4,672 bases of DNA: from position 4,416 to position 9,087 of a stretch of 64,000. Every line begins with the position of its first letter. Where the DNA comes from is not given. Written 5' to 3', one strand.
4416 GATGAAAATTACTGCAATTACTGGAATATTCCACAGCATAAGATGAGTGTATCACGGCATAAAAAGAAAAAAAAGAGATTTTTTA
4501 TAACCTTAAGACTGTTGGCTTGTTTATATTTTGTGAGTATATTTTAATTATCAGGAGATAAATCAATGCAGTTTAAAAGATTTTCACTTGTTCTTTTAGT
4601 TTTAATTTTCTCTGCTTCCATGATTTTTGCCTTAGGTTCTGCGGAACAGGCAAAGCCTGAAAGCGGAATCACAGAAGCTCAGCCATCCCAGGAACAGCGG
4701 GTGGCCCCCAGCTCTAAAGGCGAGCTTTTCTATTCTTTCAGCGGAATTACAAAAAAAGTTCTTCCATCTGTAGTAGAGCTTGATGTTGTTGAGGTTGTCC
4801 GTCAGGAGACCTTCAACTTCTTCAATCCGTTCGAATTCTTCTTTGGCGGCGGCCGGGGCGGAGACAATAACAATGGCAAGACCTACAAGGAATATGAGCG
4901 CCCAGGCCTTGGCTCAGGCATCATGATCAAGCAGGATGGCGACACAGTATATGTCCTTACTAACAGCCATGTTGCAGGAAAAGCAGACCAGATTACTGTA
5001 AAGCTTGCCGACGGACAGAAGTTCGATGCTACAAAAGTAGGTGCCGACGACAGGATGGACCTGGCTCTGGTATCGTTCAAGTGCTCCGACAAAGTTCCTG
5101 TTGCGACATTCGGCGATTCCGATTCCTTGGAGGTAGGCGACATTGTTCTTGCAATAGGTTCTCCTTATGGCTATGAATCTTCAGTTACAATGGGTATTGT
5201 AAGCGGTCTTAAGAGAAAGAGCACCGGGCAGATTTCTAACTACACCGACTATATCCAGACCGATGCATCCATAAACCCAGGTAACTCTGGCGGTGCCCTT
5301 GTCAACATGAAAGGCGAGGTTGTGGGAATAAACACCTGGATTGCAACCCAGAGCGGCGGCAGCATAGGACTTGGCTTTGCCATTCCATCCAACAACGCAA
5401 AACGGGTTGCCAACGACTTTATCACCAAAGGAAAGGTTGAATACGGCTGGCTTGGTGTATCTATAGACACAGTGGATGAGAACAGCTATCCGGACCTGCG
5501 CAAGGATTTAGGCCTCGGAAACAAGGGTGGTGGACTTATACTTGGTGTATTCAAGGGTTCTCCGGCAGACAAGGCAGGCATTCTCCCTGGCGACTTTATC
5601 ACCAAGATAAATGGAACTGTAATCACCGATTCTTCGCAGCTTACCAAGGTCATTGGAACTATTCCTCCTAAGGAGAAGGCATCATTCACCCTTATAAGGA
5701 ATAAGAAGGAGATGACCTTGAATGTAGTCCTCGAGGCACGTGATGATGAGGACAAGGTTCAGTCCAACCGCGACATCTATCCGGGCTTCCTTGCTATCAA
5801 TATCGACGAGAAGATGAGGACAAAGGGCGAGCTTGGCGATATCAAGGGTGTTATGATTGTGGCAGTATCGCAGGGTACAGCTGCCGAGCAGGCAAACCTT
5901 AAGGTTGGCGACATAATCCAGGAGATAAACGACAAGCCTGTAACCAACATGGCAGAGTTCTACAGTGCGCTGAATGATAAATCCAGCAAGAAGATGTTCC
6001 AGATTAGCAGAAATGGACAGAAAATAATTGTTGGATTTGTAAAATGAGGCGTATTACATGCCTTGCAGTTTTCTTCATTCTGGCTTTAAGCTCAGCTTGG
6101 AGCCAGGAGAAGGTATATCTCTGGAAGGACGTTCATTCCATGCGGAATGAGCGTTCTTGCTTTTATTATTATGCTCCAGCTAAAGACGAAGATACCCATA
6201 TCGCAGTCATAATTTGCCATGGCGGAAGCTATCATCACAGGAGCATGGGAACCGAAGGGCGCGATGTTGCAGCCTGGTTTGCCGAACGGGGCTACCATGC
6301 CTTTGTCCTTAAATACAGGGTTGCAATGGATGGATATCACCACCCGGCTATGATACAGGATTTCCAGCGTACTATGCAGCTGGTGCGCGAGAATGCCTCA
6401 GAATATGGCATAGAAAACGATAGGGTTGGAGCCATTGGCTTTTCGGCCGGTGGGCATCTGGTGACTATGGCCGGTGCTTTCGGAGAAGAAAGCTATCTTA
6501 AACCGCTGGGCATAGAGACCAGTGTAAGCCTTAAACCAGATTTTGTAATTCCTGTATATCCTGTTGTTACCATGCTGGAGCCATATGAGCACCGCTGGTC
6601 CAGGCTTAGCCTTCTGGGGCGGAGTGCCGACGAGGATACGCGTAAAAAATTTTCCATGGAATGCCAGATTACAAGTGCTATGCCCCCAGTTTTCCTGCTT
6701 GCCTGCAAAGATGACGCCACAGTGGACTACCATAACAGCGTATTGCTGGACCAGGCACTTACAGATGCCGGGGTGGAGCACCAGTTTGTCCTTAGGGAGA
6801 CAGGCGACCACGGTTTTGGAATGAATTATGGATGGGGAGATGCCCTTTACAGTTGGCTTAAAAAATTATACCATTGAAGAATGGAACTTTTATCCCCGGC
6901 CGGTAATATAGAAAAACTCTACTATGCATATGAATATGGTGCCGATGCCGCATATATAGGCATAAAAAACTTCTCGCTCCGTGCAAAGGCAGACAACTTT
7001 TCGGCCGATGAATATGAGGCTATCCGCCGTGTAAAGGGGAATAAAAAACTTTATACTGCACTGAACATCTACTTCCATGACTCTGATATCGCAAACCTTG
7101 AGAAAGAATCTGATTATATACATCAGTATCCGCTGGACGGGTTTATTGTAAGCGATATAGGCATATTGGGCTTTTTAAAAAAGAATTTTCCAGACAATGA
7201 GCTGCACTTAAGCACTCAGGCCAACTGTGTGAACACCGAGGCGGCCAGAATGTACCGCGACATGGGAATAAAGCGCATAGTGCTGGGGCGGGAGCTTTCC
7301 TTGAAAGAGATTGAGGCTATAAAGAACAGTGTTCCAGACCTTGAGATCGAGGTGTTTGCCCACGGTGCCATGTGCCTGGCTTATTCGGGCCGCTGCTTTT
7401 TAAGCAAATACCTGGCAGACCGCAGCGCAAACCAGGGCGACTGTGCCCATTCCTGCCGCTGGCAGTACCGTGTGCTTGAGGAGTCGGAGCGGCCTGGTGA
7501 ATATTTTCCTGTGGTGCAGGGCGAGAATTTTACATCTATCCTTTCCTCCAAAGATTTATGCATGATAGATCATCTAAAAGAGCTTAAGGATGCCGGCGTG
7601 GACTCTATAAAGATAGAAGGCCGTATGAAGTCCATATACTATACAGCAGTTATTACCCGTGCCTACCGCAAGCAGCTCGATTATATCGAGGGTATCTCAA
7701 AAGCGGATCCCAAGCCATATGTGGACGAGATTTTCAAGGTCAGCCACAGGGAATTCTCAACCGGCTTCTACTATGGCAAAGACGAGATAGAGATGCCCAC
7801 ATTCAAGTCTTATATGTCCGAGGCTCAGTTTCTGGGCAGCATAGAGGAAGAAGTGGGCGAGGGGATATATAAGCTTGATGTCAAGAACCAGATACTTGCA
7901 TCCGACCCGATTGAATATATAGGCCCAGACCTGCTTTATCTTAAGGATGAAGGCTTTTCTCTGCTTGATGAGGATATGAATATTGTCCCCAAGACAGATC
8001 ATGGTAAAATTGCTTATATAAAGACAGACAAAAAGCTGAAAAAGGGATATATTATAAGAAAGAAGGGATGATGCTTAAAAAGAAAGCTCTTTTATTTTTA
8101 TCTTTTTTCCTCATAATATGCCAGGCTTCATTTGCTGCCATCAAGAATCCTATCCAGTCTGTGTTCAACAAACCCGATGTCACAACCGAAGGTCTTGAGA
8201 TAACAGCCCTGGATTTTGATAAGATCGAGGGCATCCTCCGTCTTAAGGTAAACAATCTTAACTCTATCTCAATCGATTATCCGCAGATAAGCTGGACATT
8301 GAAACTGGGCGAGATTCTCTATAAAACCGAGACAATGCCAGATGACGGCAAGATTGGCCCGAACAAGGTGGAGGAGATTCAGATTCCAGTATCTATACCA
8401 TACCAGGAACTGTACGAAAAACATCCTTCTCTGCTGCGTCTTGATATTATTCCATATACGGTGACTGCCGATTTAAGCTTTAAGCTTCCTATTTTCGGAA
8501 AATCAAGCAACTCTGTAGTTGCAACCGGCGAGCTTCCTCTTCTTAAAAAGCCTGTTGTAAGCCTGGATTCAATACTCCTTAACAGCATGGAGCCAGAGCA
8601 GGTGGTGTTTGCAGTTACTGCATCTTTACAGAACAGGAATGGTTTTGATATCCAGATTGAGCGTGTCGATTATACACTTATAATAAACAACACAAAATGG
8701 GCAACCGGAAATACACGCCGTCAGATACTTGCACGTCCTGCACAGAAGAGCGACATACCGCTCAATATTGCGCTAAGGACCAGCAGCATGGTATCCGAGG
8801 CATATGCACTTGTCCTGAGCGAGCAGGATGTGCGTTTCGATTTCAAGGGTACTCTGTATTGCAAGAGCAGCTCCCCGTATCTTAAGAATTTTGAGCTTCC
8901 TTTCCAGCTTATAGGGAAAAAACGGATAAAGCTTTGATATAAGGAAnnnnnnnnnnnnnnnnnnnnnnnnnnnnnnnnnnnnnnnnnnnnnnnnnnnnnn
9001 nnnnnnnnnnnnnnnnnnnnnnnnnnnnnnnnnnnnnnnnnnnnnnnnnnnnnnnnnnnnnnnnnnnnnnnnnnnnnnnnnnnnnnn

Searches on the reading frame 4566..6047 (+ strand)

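Call 80: search_protein_families(library=pfam, proteins=[window:4566-6047:+], max_evalue=0.00001)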
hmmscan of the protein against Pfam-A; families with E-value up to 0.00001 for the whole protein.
window:4566-6047:+ (493 aa): 6 families
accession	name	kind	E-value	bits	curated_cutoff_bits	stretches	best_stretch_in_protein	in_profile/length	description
PF13365.12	Trypsin_2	-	1e-33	117.5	27.6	1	116-255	1-144/144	Trypsin-like peptidase domain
PF13180.12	PDZ_2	-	4e-23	81.9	27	2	314-388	12-79/80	PDZ domain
PF17820.7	PDZ_6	-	1.9e-20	72.8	27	2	327-358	4-35/54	PDZ domain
PF00595.29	PDZ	-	1.9e-19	70.3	23.2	2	407-464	10-62/81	PDZ domain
PF00089.32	Trypsin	-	8.5e-18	65.4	20.6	1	128-279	35-217/220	Trypsin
PF12812.13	PDZ_1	-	6.1e-07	29.8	28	0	427-469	31-72/78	PDZ-like domain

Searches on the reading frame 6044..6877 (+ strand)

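Call 80: search_protein_families(library=pfam, proteins=[window:6044-6877:+], max_evalue=0.00001)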
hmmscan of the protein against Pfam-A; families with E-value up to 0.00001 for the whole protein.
window:6044-6877:+ (277 aa): 4 families
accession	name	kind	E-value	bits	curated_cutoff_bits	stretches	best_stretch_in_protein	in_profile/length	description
PF20434.5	BD-FAE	-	2.4e-28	99.6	26.8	1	43-239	4-215/215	BD-FAE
PF07859.19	Abhydrolase_3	-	1.5e-11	44.9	25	1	55-258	1-208/210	alpha/beta hydrolase fold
PF00326.27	Peptidase_S9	-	3.3e-08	33.7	22.6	0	169-274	93-208/213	Prolyl oligopeptidase family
PF01738.24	DLH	-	4.2e-06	26.9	21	0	211-259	141-189/217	Dienelactone hydrolase family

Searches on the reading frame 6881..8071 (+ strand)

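Call 80: search_protein_families(library=pfam, proteins=[window:6881-8071:+], max_evalue=0.00001)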
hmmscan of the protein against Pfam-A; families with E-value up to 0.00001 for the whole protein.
window:6881-8071:+ (396 aa): 2 families
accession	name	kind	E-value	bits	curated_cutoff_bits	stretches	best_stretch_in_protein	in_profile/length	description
PF01136.24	Peptidase_U32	-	2.7e-85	285.8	22.4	1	73-302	4-232/233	Peptidase family U32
PF16325.11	Peptidase_U32_C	-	6.6e-09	36.2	28.2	1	314-393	2-83/83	Peptidase family U32 C-terminal domain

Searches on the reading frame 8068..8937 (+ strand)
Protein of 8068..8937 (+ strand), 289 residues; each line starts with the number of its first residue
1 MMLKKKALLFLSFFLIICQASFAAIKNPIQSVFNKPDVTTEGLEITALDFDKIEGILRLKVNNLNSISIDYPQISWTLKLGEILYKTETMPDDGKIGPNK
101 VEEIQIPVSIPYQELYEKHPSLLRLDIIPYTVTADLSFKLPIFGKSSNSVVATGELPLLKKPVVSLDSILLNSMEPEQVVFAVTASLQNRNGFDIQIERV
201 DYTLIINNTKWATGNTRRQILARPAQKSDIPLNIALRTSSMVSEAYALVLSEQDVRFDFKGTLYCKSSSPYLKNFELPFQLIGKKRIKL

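Call 80: search_protein_families(library=pfam, proteins=[window:8068-8937:+], max_evalue=0.00001)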
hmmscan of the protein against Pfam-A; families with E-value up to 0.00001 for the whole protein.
window:8068-8937:+ (289 aa): 1 family
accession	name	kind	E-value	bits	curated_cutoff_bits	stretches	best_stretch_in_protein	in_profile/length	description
PF03168.19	LEA_2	-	2.7e-18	66.7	25.4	2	59-145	2-89/98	Late embryogenesis abundant protein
